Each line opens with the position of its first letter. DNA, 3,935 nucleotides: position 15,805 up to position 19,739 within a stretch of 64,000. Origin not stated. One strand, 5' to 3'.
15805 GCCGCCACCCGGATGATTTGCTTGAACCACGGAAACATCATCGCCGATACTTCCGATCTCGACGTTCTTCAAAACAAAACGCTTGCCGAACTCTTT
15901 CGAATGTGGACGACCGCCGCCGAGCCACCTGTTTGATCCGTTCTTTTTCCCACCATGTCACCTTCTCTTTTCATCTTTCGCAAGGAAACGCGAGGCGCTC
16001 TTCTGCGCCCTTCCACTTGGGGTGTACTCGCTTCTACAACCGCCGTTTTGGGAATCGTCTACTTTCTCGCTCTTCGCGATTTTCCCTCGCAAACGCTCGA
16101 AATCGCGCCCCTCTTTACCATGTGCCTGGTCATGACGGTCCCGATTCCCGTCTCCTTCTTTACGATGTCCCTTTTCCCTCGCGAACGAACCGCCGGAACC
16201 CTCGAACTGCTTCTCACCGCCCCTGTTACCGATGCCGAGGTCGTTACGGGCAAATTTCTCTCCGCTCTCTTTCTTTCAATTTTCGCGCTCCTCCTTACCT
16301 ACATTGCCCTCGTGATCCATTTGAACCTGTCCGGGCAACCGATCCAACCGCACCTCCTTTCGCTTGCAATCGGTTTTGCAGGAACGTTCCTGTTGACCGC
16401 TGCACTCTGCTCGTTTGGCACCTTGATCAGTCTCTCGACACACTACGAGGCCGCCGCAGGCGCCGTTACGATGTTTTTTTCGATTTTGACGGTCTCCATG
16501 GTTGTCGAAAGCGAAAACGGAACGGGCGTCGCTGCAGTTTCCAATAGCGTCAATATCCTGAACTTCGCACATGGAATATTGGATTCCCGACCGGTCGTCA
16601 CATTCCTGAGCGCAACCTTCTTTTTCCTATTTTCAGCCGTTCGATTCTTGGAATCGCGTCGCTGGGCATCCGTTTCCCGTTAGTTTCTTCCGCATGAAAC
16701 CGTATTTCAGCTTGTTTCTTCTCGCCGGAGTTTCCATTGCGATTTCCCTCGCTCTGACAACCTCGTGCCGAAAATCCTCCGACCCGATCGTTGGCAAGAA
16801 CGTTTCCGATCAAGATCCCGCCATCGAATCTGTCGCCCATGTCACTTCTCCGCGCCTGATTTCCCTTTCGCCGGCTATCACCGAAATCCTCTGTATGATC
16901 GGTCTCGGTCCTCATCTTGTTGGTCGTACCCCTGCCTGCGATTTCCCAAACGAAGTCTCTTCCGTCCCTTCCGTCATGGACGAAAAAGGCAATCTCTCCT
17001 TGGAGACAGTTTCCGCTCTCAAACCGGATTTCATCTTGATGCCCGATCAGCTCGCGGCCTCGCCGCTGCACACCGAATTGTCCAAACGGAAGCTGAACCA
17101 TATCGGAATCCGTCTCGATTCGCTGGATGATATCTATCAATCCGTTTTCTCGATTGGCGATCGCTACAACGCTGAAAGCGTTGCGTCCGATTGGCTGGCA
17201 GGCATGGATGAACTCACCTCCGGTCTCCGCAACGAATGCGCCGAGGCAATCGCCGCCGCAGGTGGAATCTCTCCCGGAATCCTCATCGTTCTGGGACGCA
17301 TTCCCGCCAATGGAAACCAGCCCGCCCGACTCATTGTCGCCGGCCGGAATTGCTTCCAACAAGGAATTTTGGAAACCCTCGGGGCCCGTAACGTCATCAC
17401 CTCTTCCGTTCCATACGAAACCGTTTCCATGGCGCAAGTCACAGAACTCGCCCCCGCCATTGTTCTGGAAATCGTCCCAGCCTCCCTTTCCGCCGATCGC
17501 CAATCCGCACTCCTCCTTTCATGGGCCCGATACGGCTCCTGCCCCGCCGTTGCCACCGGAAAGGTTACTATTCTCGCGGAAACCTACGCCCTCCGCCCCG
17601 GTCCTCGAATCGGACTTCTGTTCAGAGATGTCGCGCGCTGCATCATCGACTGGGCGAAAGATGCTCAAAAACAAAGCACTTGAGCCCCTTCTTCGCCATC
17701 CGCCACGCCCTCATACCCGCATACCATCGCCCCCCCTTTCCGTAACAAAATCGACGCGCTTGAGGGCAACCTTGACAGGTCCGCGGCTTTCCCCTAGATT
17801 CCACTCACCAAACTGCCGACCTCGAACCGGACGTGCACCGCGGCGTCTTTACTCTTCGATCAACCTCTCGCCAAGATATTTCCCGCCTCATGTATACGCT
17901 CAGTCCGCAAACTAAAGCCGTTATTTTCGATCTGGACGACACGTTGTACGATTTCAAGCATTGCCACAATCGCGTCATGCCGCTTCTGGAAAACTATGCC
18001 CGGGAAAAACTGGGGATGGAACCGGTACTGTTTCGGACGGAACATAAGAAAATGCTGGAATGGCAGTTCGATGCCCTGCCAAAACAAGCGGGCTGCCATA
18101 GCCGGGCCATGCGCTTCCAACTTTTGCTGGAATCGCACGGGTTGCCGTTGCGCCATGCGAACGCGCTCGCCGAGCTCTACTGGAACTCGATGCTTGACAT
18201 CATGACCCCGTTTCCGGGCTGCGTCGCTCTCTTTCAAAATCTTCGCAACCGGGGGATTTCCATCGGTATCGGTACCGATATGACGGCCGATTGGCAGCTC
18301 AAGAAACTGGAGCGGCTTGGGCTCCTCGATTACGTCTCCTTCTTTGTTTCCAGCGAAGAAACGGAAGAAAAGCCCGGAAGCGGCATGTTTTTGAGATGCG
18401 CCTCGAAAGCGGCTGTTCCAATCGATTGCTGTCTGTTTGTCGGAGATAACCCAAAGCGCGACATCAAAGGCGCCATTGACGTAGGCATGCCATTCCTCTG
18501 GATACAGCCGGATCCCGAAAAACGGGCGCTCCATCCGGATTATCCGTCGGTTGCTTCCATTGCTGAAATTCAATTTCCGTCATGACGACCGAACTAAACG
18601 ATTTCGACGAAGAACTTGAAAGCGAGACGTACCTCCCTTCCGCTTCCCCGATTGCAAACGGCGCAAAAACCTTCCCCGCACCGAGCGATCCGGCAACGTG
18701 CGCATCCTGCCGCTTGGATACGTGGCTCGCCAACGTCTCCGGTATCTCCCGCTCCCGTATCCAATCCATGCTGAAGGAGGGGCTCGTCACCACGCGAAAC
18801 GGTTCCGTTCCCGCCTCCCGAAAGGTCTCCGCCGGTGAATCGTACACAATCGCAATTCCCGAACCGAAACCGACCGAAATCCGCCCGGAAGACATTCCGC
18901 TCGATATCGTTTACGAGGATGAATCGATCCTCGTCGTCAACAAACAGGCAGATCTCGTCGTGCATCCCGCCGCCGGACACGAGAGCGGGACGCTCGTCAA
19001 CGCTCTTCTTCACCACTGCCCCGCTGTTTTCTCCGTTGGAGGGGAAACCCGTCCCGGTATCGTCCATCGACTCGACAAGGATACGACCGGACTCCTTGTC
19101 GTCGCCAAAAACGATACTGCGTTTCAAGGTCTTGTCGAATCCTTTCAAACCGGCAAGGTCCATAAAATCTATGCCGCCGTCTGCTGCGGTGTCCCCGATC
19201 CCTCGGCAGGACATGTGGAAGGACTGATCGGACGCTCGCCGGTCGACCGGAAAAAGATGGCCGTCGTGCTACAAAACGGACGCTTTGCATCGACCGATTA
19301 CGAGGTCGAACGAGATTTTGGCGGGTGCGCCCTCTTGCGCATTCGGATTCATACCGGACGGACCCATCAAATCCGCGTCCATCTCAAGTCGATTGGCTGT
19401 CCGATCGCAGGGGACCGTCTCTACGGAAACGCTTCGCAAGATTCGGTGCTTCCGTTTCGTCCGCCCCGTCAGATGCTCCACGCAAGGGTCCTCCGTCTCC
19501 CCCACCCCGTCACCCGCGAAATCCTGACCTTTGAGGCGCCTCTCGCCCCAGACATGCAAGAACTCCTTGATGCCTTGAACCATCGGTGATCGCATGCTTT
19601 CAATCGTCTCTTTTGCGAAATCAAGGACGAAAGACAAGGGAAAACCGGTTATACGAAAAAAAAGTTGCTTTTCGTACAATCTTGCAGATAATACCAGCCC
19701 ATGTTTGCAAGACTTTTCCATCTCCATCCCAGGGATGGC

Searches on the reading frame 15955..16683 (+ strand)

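Call 16: search_protein_families(library=pfam, proteins=[window:15955-16683:+], max_evalue=0.001)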
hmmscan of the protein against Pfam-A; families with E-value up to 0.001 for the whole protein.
window:15955-16683:+ (242 aa): 4 families
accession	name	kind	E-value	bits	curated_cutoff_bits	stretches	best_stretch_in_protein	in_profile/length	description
PF12679.13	ABC2_membrane_2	-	1.3e-11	44.8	27.2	1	48-185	45-203/283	ABC-2 family transporter protein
PF13346.12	ABC2_membrane_5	-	7.6e-09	35.8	25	1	55-204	36-183/205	ABC-2 family transporter protein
PF12730.13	ABC2_membrane_4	-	1e-08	35.8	27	1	26-178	21-178/179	ABC-2 family transporter protein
PF12698.13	ABC2_membrane_3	-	3.9e-07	29.9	31.6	1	50-181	164-285/347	ABC-2 family transporter protein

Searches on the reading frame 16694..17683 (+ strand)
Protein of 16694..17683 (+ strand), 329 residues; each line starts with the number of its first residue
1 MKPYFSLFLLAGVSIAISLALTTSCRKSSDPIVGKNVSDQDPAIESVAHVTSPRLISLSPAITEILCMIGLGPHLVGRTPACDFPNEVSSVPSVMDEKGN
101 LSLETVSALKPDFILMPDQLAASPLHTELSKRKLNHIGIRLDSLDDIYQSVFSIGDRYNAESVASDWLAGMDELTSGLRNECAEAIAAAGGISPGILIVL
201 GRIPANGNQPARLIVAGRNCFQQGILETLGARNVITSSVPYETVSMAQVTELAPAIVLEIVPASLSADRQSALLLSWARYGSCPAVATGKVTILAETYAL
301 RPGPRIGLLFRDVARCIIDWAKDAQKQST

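Call 16: search_protein_families(library=pfam, proteins=[window:16694-17683:+], max_evalue=0.001)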
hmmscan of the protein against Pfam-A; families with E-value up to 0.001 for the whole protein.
window:16694-17683:+ (329 aa): 1 family
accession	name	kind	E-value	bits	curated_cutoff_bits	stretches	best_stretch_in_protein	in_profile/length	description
PF01497.23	Peripla_BP_2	-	8.5e-12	45.4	27.5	1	56-294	2-231/235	Periplasmic binding protein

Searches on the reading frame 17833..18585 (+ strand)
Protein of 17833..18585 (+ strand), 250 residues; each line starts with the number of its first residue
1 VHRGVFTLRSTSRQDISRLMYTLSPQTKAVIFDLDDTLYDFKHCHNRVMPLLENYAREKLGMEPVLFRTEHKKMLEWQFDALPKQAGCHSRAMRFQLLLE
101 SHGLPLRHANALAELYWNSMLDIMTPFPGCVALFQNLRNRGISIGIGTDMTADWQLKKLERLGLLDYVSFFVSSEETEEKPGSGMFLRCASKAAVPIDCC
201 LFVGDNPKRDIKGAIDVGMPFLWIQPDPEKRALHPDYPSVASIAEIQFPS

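Call 16: search_protein_families(library=pfam, proteins=[window:17833-18585:+], max_evalue=0.001)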
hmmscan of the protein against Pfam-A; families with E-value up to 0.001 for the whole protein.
window:17833-18585:+ (250 aa): 3 families
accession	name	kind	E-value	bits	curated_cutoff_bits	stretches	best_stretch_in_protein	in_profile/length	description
PF00702.32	Hydrolase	-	8.9e-21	75.6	26.4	1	28-218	2-191/191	haloacid dehalogenase-like hydrolase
PF13419.12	HAD_2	-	3.9e-19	69.9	23.8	1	30-224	1-178/178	Haloacid dehalogenase-like hydrolase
PF13242.12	Hydrolase_like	-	4.8e-08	33.2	22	1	180-225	4-49/75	HAD-hyrolase-like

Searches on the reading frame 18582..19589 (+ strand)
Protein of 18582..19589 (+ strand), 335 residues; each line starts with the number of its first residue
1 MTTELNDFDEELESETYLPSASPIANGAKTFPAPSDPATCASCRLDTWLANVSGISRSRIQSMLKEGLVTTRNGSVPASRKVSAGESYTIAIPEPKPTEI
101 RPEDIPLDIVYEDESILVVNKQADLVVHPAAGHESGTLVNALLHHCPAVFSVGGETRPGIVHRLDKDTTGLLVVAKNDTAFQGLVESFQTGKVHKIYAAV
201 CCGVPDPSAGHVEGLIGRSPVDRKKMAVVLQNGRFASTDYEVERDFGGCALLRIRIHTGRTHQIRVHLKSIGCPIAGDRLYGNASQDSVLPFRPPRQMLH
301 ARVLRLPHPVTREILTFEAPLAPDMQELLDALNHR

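Call 16: search_protein_families(library=pfam, proteins=[window:18582-19589:+], max_evalue=0.001)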
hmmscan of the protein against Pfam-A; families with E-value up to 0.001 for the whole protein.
window:18582-19589:+ (335 aa): 1 family
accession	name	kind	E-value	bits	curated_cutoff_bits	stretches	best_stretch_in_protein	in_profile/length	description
PF00849.27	PseudoU_synth_2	-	1.4e-28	100.5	26.8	1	116-269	2-151/152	RNA pseudouridylate synthase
